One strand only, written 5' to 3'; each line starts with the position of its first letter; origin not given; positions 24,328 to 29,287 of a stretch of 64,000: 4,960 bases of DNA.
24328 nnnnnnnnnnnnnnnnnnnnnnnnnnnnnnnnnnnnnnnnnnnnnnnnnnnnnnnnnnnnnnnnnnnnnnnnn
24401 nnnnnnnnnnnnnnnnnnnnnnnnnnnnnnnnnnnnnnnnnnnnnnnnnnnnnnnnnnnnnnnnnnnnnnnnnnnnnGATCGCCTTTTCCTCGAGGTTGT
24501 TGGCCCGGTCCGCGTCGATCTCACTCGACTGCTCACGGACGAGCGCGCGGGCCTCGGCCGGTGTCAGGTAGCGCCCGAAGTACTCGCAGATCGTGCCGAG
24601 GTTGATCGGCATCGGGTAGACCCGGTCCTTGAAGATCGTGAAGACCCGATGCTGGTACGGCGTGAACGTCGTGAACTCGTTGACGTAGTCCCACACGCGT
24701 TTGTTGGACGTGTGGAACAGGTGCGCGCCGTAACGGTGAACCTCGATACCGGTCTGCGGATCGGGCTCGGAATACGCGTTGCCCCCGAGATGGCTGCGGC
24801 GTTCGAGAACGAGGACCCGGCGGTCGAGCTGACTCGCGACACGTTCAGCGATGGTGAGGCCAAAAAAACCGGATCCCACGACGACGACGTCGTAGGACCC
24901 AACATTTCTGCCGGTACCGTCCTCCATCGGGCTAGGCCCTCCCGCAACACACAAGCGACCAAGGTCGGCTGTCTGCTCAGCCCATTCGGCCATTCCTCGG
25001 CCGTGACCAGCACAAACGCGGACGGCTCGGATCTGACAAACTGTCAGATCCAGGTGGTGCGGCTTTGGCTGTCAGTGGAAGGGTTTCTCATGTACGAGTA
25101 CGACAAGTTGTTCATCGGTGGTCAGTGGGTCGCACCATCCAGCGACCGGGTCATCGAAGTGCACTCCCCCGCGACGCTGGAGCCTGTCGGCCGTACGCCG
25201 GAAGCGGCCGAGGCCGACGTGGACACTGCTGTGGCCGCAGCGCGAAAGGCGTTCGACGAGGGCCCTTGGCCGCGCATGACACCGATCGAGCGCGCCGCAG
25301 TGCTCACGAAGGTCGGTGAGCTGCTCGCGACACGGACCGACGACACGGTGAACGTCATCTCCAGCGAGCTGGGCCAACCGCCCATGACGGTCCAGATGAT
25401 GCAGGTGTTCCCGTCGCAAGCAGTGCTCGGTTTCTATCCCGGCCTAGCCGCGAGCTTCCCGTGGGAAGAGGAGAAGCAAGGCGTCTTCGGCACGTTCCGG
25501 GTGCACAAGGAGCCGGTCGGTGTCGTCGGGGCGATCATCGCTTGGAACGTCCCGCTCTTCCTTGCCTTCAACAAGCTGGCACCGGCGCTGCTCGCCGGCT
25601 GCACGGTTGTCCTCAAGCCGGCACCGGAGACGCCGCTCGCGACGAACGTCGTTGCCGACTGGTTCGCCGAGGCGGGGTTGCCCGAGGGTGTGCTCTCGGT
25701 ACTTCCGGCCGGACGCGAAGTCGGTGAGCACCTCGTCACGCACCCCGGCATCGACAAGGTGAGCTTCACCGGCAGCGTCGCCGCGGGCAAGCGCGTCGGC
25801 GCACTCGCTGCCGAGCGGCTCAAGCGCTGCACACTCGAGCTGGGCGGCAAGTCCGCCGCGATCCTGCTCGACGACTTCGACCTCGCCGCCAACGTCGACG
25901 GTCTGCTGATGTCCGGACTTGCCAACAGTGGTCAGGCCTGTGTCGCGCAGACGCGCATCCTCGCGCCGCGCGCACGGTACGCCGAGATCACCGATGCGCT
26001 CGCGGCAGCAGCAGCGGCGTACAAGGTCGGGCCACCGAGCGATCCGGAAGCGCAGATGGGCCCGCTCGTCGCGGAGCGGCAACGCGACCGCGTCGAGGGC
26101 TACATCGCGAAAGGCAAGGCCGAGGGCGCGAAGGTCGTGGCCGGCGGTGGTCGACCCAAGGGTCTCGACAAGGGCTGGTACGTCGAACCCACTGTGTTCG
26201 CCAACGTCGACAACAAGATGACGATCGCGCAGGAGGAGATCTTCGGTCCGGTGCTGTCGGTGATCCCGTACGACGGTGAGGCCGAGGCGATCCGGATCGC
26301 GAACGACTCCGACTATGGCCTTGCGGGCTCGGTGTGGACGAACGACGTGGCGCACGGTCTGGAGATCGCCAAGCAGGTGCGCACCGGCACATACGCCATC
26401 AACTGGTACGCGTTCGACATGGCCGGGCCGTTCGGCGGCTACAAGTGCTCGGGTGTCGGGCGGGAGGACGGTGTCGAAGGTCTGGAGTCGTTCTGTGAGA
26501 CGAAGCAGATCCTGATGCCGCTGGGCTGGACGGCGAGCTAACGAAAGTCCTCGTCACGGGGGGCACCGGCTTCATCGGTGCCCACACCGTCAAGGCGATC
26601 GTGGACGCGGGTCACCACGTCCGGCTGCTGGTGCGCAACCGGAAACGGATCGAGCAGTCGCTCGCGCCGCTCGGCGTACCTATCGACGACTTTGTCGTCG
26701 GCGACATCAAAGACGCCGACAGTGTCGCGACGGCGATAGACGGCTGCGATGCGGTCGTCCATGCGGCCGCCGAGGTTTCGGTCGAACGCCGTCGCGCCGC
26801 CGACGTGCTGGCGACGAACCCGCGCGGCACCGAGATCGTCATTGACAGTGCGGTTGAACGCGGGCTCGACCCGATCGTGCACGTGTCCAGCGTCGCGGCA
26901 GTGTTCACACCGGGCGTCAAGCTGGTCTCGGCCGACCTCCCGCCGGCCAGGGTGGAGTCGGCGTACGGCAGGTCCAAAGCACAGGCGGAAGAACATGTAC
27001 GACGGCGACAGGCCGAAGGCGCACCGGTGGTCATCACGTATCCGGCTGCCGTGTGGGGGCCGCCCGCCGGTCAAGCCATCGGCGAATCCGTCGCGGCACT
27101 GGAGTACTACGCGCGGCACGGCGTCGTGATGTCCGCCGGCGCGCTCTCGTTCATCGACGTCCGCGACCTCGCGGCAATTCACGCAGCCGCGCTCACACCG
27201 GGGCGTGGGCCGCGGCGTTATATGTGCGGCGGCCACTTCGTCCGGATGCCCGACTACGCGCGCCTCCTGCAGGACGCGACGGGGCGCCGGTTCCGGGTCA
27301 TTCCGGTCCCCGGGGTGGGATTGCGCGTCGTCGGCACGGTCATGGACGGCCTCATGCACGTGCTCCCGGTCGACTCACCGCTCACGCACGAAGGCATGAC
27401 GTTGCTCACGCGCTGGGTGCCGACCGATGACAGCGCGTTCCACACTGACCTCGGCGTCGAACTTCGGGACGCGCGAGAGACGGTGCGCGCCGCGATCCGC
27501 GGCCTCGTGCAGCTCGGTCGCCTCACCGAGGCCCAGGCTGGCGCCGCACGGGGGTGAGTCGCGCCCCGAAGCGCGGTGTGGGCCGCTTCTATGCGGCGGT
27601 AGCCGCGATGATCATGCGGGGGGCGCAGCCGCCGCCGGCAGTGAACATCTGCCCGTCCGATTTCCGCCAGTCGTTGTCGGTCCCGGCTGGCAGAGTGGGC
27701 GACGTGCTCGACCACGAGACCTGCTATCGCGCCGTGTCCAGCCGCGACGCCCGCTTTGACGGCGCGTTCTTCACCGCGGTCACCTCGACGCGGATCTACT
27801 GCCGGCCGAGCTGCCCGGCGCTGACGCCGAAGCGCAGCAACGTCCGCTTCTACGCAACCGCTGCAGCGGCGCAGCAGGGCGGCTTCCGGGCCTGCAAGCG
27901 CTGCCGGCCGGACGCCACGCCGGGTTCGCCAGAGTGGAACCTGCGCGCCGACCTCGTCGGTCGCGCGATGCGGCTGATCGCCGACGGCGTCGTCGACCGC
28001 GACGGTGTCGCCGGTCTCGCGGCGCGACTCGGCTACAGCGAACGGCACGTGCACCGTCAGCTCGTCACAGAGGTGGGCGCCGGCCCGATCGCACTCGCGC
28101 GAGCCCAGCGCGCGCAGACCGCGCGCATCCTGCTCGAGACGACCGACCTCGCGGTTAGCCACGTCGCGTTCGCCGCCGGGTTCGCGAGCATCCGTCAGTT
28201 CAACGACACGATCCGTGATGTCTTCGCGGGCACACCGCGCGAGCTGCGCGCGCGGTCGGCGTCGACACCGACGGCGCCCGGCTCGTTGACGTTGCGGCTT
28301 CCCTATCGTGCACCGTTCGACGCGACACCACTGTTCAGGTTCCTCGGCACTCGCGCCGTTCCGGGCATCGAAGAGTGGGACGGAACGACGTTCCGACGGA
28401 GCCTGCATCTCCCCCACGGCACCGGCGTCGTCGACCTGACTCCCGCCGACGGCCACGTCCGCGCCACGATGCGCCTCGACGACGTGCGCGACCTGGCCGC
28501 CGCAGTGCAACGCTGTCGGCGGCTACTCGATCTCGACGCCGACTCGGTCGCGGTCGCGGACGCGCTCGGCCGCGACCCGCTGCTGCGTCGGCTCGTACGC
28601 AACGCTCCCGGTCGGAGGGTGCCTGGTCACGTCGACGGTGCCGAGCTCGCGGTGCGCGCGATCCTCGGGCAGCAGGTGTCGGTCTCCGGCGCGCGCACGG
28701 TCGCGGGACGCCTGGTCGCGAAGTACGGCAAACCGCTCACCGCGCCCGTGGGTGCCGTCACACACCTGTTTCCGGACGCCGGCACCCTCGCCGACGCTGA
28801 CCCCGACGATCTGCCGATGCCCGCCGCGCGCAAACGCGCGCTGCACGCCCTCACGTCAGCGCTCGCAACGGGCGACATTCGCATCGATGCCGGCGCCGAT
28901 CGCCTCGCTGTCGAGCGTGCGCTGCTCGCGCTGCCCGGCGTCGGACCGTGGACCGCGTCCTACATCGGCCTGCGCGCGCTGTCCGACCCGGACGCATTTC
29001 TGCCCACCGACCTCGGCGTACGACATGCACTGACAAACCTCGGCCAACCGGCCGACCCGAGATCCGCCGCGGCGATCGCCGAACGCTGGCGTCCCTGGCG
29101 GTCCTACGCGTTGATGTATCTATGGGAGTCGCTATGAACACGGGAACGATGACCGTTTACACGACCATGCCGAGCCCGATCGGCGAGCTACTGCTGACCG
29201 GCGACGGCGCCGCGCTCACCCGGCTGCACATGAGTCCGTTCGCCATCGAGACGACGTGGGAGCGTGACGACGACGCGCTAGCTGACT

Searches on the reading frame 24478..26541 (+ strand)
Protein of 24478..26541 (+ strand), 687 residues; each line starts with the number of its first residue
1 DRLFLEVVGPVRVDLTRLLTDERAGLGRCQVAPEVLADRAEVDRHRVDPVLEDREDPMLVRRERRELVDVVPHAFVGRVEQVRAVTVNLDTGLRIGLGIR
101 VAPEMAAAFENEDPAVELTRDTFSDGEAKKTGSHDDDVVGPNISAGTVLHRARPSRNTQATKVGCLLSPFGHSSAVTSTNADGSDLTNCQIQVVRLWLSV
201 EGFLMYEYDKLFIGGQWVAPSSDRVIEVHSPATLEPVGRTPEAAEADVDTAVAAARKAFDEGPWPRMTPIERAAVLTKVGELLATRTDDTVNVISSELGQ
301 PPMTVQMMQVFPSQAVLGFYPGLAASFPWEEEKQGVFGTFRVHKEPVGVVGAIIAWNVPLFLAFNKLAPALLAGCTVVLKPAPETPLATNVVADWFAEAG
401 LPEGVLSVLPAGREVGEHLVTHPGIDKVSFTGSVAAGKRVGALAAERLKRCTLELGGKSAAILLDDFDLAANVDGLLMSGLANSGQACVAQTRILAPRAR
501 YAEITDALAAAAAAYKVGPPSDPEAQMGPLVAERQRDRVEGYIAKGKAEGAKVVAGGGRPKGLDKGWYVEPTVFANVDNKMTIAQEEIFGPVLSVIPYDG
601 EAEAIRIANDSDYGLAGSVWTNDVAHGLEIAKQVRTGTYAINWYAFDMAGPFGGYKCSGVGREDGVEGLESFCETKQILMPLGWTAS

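Call 44: search_protein_families(library=pfam, proteins=[window:24478-26541:+], max_evalue=0.0001)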
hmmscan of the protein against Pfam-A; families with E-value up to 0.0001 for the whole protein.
window:24478-26541:+ (687 aa): 1 family
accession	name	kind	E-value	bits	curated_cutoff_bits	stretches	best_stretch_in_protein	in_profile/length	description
PF00171.27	Aldedh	-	1.5e-156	522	23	1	217-678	1-461/461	Aldehyde dehydrogenase family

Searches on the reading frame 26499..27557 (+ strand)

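Call 45: search_protein_families(library=pfam, proteins=[window:26499-27557:+], max_evalue=0.0001)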
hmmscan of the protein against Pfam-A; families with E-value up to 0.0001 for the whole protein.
window:26499-27557:+ (352 aa): 10 families
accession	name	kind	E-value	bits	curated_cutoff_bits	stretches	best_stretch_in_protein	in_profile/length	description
PF01370.27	Epimerase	-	4.7e-28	98.6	20.9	1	17-244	1-240/240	NAD dependent epimerase/dehydratase family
PF01073.25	3Beta_HSD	-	1.2e-21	77.5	22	1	18-169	1-159/280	3-beta hydroxysteroid dehydrogenase/isomerase family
PF13460.12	NAD_binding_10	-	5.7e-18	65.9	27.2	1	21-171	1-135/184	NAD(P)H-binding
PF07993.18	NAD_binding_4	-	1.2e-15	57.8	20.1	1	19-190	1-212/258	Male sterility protein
PF16363.11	GDP_Man_Dehyd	-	1.3e-14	54.9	27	1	18-180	1-178/332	GDP-mannose 4,6 dehydratase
PF05368.20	NmrA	-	4.7e-13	49.8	27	1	16-96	4-83/298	NmrA-like family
PF02719.21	Polysacc_synt_2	-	2e-11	44.1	20.2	1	17-135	1-132/293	Polysaccharide biosynthesis protein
PF04321.23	RmlD_sub_bind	-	2.4e-09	37.1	27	1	16-172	2-141/287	RmlD substrate binding domain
PF08659.16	KR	-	3.4e-06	27.6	22.6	1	17-136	3-141/180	KR domain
PF00106.31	adh_short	-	1.7e-05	24.8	26.6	1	17-84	3-72/195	short chain dehydrogenase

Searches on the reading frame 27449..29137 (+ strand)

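Call 45: search_protein_families(library=pfam, proteins=[window:27449-29137:+], max_evalue=0.0001)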
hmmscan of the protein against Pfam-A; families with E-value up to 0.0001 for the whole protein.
window:27449-29137:+ (562 aa): 4 families
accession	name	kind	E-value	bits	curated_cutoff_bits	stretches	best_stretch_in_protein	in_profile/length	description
PF06029.17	AlkA_N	-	3.6e-36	124.4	26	1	281-396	1-118/118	AlkA N-terminal domain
PF02805.21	Ada_Zn_binding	-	2.2e-29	101.7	23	1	91-155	1-65/65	Metal binding domain of Ada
PF12833.13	HTH_18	-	7.6e-18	65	33.6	1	190-269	1-80/80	Helix-turn-helix domain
PF00730.31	HhH-GPD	-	1.7e-05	25.5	26.2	1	402-550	1-106/108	HhH-GPD superfamily base excision DNA repair protein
